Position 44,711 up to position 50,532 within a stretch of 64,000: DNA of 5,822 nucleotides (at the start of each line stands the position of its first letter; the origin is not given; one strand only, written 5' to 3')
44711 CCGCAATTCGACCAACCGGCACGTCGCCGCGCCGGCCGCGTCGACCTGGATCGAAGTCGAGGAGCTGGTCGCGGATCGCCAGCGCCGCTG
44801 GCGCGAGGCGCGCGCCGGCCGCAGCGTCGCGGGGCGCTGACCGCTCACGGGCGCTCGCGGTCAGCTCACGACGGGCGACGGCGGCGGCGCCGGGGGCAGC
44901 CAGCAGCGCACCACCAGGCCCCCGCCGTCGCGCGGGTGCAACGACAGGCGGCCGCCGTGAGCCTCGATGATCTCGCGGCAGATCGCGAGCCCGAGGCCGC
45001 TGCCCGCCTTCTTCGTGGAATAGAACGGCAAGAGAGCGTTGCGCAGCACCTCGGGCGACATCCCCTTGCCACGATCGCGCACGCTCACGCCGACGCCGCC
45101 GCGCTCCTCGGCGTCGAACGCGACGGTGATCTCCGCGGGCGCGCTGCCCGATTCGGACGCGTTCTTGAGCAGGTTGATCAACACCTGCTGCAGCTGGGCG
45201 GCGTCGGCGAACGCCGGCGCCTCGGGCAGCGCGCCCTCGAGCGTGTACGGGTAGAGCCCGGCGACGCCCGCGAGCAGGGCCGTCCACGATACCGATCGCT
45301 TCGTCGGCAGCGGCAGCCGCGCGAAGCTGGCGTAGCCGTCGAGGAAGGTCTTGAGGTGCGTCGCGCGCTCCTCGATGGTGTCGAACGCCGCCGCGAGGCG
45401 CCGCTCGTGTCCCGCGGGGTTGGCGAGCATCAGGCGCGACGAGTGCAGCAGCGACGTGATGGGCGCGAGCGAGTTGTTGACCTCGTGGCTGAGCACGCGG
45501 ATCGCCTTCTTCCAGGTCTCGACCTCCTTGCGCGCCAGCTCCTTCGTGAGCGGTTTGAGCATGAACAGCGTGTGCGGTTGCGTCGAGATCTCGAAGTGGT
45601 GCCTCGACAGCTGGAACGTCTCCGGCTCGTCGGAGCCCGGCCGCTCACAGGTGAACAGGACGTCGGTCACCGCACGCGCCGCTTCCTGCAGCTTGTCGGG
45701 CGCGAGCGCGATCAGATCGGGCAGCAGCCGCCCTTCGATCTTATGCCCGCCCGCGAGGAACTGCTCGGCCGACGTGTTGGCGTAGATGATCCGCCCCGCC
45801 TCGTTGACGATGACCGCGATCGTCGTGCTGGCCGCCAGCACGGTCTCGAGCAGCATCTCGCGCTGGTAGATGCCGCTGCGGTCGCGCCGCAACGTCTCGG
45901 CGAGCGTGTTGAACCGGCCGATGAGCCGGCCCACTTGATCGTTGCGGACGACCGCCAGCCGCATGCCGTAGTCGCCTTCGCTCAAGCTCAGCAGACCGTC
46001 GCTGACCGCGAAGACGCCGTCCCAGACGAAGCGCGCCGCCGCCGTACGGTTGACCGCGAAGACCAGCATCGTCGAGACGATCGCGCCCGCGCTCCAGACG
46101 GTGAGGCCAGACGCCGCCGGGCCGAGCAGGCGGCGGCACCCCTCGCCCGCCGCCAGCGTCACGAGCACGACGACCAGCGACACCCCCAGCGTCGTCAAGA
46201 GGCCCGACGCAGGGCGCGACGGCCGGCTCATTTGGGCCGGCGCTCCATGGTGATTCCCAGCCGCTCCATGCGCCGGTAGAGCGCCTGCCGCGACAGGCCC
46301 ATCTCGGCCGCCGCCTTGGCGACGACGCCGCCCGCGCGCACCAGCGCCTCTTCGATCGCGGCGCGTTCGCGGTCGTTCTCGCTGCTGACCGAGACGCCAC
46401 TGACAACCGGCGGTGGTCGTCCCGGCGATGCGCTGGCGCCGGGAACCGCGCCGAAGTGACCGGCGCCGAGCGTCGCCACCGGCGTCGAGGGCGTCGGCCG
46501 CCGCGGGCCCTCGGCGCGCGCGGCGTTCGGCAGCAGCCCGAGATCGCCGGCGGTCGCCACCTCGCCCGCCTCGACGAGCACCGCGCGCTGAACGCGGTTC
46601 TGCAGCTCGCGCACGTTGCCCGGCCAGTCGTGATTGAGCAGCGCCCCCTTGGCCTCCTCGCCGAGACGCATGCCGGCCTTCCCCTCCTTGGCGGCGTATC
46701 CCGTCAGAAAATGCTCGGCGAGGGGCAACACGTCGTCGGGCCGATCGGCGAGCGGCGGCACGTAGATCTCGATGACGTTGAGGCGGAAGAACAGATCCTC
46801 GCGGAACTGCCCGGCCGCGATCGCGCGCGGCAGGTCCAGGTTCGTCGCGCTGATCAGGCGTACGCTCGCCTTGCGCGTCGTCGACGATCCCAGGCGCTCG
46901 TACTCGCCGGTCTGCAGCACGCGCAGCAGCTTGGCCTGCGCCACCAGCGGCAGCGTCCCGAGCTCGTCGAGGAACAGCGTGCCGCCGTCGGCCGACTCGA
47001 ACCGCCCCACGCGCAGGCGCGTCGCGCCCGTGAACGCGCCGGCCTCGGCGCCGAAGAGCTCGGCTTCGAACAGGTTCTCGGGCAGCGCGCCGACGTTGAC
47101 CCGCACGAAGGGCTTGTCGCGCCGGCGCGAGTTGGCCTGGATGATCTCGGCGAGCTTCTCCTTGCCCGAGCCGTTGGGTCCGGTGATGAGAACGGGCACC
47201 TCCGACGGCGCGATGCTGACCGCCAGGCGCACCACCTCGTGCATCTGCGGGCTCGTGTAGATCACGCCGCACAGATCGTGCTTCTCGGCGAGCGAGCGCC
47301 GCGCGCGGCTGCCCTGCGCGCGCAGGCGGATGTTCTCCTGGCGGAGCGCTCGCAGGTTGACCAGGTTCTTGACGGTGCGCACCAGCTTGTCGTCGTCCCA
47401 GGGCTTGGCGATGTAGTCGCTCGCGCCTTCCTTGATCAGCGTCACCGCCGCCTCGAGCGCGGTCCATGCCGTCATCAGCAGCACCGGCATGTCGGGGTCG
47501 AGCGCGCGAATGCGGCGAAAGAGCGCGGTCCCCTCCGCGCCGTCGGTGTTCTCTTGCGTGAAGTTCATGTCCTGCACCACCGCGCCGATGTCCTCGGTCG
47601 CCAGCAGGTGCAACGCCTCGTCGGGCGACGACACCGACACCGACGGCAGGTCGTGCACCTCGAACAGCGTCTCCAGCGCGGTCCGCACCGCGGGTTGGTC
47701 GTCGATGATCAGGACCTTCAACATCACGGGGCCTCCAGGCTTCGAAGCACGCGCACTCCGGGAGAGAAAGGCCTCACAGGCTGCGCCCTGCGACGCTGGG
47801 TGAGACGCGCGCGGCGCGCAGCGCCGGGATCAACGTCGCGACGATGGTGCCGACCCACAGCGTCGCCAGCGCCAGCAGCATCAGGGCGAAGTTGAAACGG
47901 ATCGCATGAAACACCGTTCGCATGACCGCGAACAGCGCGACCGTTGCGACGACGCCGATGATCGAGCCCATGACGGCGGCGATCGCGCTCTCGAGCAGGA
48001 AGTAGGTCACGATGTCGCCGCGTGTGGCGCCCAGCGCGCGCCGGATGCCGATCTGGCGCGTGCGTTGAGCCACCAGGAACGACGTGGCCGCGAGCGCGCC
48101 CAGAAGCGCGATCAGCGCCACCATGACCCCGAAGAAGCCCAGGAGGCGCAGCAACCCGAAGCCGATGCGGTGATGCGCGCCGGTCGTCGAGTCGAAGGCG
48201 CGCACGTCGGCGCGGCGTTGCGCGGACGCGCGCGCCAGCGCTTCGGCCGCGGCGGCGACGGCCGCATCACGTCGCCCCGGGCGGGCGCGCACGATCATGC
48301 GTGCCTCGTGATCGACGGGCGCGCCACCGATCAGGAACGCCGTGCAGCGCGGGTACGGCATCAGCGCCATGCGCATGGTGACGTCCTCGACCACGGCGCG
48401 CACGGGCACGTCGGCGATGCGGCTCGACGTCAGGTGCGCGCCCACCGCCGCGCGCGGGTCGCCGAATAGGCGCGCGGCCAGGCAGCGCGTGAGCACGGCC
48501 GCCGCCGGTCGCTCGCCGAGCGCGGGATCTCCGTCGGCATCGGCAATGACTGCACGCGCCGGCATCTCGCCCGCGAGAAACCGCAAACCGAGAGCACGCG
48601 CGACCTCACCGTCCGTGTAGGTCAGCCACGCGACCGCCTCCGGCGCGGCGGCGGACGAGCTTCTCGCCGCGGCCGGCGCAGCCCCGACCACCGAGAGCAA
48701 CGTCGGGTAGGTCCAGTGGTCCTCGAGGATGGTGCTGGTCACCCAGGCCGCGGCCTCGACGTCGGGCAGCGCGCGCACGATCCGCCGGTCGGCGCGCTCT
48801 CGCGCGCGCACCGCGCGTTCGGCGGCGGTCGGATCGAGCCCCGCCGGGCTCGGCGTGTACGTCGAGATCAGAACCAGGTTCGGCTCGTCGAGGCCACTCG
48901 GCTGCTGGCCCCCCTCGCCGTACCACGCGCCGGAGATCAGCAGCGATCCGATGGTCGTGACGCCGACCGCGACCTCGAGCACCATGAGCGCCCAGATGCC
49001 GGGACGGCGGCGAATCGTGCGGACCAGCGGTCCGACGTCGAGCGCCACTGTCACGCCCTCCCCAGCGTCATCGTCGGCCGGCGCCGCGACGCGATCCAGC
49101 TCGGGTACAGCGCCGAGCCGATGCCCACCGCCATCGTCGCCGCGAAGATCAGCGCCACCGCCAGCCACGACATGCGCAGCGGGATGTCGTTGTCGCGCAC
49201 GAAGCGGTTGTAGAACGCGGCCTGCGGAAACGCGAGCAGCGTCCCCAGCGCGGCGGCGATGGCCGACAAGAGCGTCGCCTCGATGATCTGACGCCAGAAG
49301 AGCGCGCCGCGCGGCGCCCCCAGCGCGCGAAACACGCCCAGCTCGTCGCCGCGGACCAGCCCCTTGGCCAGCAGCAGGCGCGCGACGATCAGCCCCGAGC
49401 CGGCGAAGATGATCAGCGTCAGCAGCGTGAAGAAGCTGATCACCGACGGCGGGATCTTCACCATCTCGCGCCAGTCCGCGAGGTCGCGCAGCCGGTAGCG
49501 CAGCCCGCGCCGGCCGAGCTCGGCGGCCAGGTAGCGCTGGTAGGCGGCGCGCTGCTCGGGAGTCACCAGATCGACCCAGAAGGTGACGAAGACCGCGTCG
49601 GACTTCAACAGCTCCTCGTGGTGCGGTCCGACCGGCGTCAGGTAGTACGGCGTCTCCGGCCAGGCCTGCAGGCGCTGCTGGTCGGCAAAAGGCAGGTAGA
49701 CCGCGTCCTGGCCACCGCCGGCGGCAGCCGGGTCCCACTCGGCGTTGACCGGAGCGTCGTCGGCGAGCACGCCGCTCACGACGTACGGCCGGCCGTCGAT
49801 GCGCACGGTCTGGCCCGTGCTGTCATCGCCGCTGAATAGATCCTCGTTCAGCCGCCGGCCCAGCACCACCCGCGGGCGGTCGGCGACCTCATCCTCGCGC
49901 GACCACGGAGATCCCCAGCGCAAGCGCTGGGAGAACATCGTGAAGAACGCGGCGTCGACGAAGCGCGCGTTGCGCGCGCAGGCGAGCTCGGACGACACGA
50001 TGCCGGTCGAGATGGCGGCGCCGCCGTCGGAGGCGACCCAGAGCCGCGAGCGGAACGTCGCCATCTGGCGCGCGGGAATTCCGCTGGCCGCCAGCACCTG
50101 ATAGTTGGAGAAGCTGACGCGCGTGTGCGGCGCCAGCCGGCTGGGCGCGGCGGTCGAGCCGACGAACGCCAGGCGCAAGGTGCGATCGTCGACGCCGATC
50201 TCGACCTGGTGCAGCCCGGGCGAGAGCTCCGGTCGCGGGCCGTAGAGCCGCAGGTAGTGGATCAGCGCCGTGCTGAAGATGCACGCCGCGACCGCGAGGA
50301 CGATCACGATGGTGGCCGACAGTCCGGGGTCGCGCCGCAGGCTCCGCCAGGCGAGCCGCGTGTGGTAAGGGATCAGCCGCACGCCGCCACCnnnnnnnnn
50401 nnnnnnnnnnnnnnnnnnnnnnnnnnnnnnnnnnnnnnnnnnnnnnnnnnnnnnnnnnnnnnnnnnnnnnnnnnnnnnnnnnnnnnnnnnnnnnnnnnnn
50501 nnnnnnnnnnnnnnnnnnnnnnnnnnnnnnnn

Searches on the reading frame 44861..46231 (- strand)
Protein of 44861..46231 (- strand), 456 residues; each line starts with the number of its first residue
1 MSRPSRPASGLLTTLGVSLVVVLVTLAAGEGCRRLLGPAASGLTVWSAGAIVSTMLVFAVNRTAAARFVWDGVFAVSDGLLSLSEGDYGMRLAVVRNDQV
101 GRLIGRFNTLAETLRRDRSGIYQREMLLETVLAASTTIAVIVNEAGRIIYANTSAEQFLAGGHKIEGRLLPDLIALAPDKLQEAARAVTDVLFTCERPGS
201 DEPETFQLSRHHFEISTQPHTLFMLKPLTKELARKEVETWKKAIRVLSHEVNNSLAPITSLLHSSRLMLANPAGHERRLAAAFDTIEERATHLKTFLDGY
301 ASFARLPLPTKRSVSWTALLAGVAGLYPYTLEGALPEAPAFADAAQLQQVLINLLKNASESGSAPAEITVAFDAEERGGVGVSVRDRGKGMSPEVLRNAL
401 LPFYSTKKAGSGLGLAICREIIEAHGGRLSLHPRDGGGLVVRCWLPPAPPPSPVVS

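Call 27: search_protein_families(library=pfam, proteins=[window:44861-46231:-], max_evalue=0.001)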
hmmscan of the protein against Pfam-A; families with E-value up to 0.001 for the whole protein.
window:44861-46231:- (456 aa): 6 families
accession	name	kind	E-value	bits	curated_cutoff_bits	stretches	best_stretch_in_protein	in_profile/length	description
PF02518.31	HATPase_c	-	3.3e-23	82.7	26.4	1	343-448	2-110/111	Histidine kinase-, DNA gyrase B-, and HSP90-like ATPase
PF13589.12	HATPase_c_3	-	0.0001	22.8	25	1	347-408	3-61/137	Histidine kinase-, DNA gyrase B-, and HSP90-like ATPase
PF13188.13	PAS_8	-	0.00017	21.8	21.8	1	129-184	4-61/65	PAS domain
PF08448.16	PAS_4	-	0.00034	21.2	23.1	0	137-189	6-60/110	PAS fold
PF13581.12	HATPase_c_2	-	0.00053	20.4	27.4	0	352-430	41-113/127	Histidine kinase-like ATPase domain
PF00672.30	HAMP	-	0.00093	19.9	25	1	76-115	13-52/53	HAMP domain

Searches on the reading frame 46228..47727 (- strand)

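Call 27: search_protein_families(library=pfam, proteins=[window:46228-47727:-], max_evalue=0.001)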
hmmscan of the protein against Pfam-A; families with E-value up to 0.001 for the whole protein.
window:46228-47727:- (499 aa): 6 families
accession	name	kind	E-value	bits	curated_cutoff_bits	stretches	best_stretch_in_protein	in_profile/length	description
PF00158.32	Sigma54_activat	-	1.8e-63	213.7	20.2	1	156-321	2-167/168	Sigma-54 interaction domain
PF00072.30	Response_reg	-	3.2e-21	76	30.2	1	5-119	1-110/111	Response regulator receiver domain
PF25601.1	AAA_lid_14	-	4.5e-19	68.5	27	1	328-397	2-71/87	AAA+ ATPase lid domain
PF14532.12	Sigma54_activ_2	-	1.1e-18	68.3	25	1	169-326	14-138/138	Sigma-54 interaction domain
PF02954.25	HTH_8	-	5.8e-10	39.2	22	1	452-489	4-41/42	Bacterial regulatory protein, Fis family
PF07728.20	AAA_5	-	0.00026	21.5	22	1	178-296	1-122/139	AAA domain (dynein-related subfamily)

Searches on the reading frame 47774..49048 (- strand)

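Call 27: search_protein_families(library=pfam, proteins=[window:47774-49048:-], max_evalue=0.001)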
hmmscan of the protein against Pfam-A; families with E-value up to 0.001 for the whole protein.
window:47774-49048:- (424 aa): 2 families
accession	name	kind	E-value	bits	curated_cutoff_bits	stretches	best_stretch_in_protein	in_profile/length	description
PF02687.27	FtsX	-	1.6e-17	64.1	25.5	1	305-417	2-120/120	FtsX-like permease C-terminal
PF12704.14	MacB_PCD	-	6.7e-09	36.8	27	1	20-270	2-206/207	MacB-like periplasmic core domain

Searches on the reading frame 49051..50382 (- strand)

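Call 28: search_protein_families(library=pfam, proteins=[window:49051-50382:-], max_evalue=0.001)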
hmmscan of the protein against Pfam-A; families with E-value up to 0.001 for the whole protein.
window:49051-50382:- (443 aa): 2 families
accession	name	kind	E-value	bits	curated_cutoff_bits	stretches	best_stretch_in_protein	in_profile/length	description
PF12704.14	MacB_PCD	-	1e-16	62.3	27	1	24-239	5-180/207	MacB-like periplasmic core domain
PF02687.27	FtsX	-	2.9e-10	40.7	25.5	1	321-434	3-118/120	FtsX-like permease C-terminal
